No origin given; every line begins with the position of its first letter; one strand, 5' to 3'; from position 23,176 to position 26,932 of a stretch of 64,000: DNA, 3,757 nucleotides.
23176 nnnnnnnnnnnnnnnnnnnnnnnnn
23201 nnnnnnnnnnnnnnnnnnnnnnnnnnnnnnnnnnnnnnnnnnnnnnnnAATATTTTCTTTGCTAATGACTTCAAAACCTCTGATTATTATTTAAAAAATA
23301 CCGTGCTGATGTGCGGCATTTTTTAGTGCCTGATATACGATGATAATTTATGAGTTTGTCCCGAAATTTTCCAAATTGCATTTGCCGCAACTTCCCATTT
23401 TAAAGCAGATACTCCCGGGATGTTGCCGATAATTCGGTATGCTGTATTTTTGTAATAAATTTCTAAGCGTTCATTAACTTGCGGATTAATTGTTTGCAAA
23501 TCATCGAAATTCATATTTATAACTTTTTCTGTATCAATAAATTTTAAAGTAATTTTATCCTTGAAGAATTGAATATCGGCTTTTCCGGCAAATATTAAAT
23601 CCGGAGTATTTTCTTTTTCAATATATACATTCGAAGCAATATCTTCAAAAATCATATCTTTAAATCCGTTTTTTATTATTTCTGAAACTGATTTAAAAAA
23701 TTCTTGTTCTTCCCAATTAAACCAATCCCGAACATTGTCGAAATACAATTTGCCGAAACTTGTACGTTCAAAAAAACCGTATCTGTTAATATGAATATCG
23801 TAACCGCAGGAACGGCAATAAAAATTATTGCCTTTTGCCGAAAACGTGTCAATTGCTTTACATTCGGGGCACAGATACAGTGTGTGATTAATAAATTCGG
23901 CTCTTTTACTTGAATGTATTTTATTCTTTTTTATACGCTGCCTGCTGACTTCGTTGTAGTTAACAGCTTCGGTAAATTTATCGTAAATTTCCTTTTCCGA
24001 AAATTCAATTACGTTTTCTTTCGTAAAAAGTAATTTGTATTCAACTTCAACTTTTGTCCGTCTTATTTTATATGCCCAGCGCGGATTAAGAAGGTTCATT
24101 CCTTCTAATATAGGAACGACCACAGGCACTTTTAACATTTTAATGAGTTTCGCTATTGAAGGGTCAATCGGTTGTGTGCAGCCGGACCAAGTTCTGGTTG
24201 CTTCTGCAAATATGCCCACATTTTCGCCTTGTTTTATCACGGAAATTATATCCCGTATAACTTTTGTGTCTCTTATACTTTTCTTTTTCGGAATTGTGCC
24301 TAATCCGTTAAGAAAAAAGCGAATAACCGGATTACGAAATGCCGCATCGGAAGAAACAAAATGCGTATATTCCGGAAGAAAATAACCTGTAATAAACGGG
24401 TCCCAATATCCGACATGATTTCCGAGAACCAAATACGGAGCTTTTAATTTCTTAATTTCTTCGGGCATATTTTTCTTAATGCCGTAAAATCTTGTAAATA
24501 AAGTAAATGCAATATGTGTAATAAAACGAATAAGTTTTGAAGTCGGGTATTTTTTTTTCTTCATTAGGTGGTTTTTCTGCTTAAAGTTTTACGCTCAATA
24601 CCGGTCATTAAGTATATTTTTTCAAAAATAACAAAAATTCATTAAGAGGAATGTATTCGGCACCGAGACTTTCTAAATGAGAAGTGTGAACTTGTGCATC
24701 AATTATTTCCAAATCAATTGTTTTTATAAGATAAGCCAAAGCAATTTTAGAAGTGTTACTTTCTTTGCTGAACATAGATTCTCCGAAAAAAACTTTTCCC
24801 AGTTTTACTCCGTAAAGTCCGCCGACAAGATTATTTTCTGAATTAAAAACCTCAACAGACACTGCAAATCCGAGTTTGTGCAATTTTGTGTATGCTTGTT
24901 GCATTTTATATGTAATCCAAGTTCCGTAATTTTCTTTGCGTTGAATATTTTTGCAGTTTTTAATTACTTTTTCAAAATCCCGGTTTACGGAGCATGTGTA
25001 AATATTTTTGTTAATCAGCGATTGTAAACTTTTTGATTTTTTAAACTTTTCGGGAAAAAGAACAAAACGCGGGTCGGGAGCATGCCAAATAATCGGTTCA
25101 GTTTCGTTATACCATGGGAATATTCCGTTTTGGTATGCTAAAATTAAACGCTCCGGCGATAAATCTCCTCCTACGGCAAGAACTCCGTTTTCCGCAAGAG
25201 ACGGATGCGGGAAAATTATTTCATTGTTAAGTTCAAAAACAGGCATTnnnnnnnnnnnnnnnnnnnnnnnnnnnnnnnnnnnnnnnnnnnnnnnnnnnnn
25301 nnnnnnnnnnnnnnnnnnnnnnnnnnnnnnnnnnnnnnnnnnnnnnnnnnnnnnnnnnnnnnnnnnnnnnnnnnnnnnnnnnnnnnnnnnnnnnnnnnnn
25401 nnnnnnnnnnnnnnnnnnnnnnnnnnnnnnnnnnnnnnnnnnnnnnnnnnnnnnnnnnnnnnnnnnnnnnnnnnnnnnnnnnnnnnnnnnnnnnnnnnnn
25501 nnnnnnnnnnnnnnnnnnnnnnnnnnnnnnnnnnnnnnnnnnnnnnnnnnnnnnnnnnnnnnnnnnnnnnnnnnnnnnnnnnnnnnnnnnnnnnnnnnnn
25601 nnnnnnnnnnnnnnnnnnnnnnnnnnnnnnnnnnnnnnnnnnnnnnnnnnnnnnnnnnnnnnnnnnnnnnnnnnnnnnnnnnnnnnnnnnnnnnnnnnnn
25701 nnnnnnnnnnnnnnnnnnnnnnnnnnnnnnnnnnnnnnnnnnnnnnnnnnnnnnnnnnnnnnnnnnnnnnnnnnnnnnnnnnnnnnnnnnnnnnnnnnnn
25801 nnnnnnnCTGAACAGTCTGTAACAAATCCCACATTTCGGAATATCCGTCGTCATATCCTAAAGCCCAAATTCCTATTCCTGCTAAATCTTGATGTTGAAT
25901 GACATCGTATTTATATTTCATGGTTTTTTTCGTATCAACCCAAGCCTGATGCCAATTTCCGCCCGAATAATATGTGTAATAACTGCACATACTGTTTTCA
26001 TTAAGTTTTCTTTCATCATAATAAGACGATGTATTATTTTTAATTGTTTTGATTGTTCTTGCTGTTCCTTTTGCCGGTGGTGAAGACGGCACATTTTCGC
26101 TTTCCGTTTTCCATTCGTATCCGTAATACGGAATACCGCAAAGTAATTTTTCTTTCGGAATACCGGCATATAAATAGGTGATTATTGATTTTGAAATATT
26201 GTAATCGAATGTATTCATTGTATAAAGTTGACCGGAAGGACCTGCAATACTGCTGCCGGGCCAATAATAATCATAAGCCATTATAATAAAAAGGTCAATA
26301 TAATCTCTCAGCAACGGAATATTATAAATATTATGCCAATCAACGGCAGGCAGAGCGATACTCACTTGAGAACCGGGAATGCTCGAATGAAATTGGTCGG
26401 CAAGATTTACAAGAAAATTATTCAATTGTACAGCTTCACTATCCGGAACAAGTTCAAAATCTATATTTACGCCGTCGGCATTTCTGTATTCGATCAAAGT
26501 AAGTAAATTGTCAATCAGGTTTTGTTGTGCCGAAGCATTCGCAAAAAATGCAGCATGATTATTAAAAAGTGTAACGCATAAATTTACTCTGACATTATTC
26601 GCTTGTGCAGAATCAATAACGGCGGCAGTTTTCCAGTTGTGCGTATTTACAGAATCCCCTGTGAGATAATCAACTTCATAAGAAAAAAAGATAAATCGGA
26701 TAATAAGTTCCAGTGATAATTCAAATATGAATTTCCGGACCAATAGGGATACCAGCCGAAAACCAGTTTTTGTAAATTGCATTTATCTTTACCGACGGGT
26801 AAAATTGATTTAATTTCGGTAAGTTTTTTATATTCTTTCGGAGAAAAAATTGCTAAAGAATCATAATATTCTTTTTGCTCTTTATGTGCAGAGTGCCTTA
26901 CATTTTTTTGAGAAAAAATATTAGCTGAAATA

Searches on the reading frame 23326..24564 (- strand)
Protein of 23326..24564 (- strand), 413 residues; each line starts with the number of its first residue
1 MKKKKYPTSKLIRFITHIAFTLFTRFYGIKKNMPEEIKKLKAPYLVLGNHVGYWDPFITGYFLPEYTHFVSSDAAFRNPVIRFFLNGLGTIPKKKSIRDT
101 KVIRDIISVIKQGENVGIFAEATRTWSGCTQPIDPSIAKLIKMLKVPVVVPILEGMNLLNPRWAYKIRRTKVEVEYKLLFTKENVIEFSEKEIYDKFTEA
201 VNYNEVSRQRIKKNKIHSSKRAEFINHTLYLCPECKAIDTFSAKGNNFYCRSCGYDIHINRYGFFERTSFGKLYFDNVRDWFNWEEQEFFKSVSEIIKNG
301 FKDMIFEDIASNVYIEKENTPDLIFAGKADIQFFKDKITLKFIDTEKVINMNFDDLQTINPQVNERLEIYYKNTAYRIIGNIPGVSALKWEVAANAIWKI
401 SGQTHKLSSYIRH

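Call 96: search_protein_families(library=pfam, proteins=[window:23326-24564:-], max_evalue=0.00001)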
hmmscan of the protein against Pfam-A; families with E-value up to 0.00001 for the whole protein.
window:23326-24564:- (413 aa): 1 family
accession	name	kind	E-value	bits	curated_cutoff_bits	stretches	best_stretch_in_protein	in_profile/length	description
PF01553.26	Acyltransferase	-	5.6e-15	55.7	23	1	35-149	8-127/132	Acyltransferase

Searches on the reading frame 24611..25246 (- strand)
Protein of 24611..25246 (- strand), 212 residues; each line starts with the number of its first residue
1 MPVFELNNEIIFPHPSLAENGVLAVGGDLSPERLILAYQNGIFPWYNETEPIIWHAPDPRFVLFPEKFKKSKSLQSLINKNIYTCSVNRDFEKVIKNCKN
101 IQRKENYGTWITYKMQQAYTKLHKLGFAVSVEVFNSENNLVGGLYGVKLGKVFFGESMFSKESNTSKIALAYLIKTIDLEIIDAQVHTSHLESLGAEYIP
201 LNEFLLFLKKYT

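Call 96: search_protein_families(library=pfam, proteins=[window:24611-25246:-], max_evalue=0.00001)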
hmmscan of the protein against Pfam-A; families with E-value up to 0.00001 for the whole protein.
window:24611-25246:- (212 aa): 1 family
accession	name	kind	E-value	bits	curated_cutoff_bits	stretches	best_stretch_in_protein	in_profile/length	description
PF03588.20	Leu_Phe_trans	-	9.3e-67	224.2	22.7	1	31-200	1-171/171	Leucyl/phenylalanyl-tRNA protein transferase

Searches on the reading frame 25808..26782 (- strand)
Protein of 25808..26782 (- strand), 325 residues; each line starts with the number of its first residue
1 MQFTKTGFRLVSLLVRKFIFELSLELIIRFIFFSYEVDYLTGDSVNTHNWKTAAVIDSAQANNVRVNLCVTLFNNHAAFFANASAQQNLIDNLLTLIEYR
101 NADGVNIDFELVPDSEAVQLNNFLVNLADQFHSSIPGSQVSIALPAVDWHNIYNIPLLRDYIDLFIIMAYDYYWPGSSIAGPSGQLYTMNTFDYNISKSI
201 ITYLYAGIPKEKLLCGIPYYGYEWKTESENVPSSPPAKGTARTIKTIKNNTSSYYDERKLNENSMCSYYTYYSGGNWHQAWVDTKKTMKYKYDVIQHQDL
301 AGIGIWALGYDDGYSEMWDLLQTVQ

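Call 96: search_protein_families(library=pfam, proteins=[window:25808-26782:-], max_evalue=0.00001)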
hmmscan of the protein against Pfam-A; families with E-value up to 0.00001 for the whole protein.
window:25808-26782:- (325 aa): 1 family
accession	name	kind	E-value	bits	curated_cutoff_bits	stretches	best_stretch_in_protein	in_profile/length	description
PF00704.34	Glyco_hydro_18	-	1.4e-32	114.1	29.6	1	64-311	65-317/317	Glycosyl hydrolases family 18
